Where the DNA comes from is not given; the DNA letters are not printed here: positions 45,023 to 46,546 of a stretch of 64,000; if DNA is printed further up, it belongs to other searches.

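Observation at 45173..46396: Intein with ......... homing endonuclease (plus a Cys/His-rich insert) inside the class III ribonucleotide reductase NrdD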

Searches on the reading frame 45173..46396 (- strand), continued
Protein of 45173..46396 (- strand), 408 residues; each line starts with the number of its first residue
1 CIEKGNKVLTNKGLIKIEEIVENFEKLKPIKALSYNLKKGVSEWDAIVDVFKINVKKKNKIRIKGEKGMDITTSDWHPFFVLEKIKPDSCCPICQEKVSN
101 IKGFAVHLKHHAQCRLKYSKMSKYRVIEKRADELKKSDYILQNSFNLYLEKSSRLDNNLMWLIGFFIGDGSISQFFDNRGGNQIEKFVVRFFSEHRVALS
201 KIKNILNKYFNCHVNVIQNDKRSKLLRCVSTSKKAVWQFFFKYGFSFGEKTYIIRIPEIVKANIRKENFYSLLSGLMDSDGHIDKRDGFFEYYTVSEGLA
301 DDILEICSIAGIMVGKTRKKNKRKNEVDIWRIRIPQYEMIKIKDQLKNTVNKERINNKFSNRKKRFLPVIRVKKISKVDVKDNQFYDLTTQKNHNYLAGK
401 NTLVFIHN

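Call 36: fold_search(model_id=the predicted structure, library=pdb)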
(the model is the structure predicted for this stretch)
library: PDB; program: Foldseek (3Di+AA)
matches with E <= 10: 739; with E <= 0.001: 108
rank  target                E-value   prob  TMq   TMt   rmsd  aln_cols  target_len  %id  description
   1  1dq3                  3.3e-24  1.00  0.73  0.66   4.1       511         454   20  CRYSTAL STRUCTURE OF AN ARCHAEAL INTEIN-ENCODED HOMING ENDONUCLEASE PI-PFUI (released 2000-07-05)
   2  7qsu                  2.6e-21  1.00  0.63  0.69   5.6       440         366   18  Crystal structure of homing endonuclease-associated TliVMA intein (C1A, d333-339) (released 2022-03-30)
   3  7qss                  1.6e-19  1.00  0.66  0.62   7.1       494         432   15  Crystal structure of homing endonuclease-associated TliVMA intein (C1A) (released 2022-03-30)
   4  7qst                  4.9e-15  1.00  0.59  0.66   6.9       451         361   14  Crystal structure of homing endonuclease-associated PhoVMA intein (C1A) (released 2022-03-30)
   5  1ef0_A                3.0e-14  1.00  0.59  0.57   8.1       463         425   13  CRYSTAL STRUCTURE OF PI-SCEI MINIPRECURSOR (released 2000-06-07)
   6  2cw7                  4.2e-14  1.00  0.53  0.42  23.1       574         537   14  Crystal structure of intein homing endonuclease II (released 2006-04-18)
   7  1vde_B                1.2e-13  1.00  0.59  0.57   8.3       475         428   14  PI-SCEI, A HOMING ENDONUCLEASE WITH PROTEIN SPLICING ACTIVITY (released 1998-04-08)
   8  1vde_A                2.3e-13  1.00  0.60  0.57   8.0       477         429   14  PI-SCEI, A HOMING ENDONUCLEASE WITH PROTEIN SPLICING ACTIVITY (released 1998-04-08)
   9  1lws_A                2.9e-12  1.00  0.59  0.57   8.4       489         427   14  Crystal structure of the intein homing endonuclease PI-SceI bound to its recognition sequence (released 2002-09-27)
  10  1um2_B                5.0e-12  1.00  0.59  0.58   8.3       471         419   14  Crystal Structure of the Vma1-Derived Endonuclease with the Ligated Extein Segment (released 2004-09-22)
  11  1lwt_A                5.0e-12  1.00  0.57  0.53   8.3       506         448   13  Crystal structure of the intein homing endonuclease PI-SceI bound to its substrate DNA (Ca2+ free) (released 2002-09-27)
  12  1jva_B                1.2e-11  1.00  0.58  0.56   8.3       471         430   14  CRYSTAL STRUCTURE OF THE VMA1-DERIVED ENDONUCLEASE BEARING THE N AND C EXTEIN PROPEPTIDES (released 2002-08-29)
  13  1dfa                  6.6e-11  1.00  0.55  0.55   8.8       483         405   14  CRYSTAL STRUCTURE OF PI-SCEI IN C2 SPACE GROUP (released 1999-12-08)
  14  1um2_A                2.6e-10  1.00  0.60  0.59   8.3       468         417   14  Crystal Structure of the Vma1-Derived Endonuclease with the Ligated Extein Segment (released 2004-09-22)
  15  1jva_A                3.9e-10  1.00  0.59  0.57   8.3       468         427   14  CRYSTAL STRUCTURE OF THE VMA1-DERIVED ENDONUCLEASE BEARING THE N AND C EXTEIN PROPEPTIDES (released 2002-08-29)
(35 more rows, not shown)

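Call 56: find_encoding_contigs(protein=P0022, flank=6000, max_places=2)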
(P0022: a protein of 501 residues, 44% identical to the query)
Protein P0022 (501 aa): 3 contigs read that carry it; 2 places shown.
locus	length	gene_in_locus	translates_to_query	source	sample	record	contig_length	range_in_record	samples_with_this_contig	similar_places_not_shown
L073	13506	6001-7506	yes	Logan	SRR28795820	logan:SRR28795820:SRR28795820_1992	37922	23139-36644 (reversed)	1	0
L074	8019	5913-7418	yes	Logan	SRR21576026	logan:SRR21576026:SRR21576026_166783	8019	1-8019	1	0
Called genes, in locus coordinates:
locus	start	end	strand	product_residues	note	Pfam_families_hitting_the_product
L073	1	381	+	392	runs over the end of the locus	PF01555:N6_N4_Mtase (weak)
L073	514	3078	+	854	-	-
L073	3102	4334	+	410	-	-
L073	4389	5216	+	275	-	-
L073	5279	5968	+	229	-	PF02384:N6_Mtase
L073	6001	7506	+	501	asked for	PF13597:NRDD, PF14890:Intein_splicing, PF14528:LAGLIDADG_3 (weak), PF13597:NRDD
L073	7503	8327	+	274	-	PF01555:N6_N4_Mtase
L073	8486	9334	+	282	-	PF01832:Glucosaminidase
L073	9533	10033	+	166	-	-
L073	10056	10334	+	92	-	-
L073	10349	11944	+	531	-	PF00004:AAA, PF13401:AAA_22 (faint)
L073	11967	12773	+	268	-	-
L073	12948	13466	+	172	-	-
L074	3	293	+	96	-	?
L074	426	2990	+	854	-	-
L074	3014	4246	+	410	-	-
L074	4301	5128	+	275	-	-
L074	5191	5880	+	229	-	PF02384:N6_Mtase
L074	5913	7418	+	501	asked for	PF13597:NRDD, PF14890:Intein_splicing, PF14528:LAGLIDADG_3 (weak), PF13597:NRDD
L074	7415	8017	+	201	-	?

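Call 57: search_protein_families(library=pfam, proteins=[L073:514-3075:+, L073:3102-4331:+, L073:4389-5213:+, L073:5279-5965:+, L073:7503-8324:+], max_evalue=0.01)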
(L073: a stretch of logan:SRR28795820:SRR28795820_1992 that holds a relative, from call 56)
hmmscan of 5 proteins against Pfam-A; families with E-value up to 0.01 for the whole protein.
L073:514-3075:+ (854 aa): 1 family
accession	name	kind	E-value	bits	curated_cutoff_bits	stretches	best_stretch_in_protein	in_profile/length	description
PF00271.37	Helicase_C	-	0.00015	22.5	23.5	1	498-602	15-105/110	Helicase conserved C-terminal domain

L073:3102-4331:+ (410 aa): 2 families
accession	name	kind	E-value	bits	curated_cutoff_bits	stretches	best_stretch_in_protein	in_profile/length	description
PF07669.17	Eco57I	-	0.00062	20.3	25.3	1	83-142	25-88/171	Eco57I restriction-modification methylase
PF05175.20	MTS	-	0.0045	17.1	23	1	107-169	73-138/170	Methyltransferase small domain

L073:4389-5213:+ (275 aa): 0 families

L073:5279-5965:+ (229 aa): 1 family
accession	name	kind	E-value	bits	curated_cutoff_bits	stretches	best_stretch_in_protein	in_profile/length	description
PF02384.22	N6_Mtase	-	1.2e-07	31.8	20.4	1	29-112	20-111/311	N-6 DNA Methylase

L073:7503-8324:+ (274 aa): 2 families
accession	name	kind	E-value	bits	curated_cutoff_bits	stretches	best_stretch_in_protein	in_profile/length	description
PF01555.25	N6_N4_Mtase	-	1e-39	137.2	26.7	1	42-266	2-219/221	DNA methylase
PF02086.21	MethyltransfD12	-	0.0061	16.7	22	0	9-54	145-189/253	D12 class N6 adenine-specific DNA methyltransferase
